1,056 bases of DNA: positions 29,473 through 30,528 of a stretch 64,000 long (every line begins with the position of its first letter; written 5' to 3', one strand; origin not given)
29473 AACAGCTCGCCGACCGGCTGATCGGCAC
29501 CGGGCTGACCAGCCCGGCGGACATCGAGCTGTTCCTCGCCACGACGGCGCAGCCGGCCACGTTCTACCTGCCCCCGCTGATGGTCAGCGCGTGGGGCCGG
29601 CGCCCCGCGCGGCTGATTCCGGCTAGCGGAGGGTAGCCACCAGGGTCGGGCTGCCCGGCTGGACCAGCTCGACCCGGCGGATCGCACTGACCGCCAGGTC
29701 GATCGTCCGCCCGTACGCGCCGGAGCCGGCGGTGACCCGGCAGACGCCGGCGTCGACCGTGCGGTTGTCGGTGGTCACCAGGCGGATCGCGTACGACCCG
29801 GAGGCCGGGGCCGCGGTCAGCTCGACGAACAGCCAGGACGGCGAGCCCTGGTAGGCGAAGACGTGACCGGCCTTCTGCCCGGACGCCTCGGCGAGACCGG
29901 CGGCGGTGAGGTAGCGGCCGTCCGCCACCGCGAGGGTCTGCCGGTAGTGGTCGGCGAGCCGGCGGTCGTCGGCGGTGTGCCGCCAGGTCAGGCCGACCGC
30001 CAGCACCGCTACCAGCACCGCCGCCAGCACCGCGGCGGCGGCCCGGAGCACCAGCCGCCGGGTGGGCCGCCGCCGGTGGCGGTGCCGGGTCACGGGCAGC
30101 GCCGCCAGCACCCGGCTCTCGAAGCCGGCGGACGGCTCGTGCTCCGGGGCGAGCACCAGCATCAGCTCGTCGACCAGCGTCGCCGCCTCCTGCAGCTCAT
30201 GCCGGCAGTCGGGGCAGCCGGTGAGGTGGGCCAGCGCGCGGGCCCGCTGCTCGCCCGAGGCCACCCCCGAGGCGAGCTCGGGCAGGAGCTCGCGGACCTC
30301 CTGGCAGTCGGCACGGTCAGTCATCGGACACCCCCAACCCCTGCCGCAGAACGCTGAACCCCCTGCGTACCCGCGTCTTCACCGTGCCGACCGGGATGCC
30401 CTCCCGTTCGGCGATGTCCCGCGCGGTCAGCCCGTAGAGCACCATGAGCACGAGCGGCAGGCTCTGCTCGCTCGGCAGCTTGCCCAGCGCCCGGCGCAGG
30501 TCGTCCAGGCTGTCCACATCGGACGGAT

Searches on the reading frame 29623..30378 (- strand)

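Call 40: search_protein_families(library=pfam, proteins=[window:29623-30378:-])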
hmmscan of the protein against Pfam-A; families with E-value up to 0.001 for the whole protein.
window:29623-30378:- (251 aa): 1 family
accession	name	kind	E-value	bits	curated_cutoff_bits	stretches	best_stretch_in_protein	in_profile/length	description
PF13490.11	zf-HC2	-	1.1e-09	38.7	22.2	1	25-59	1-35/35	Putative zinc-finger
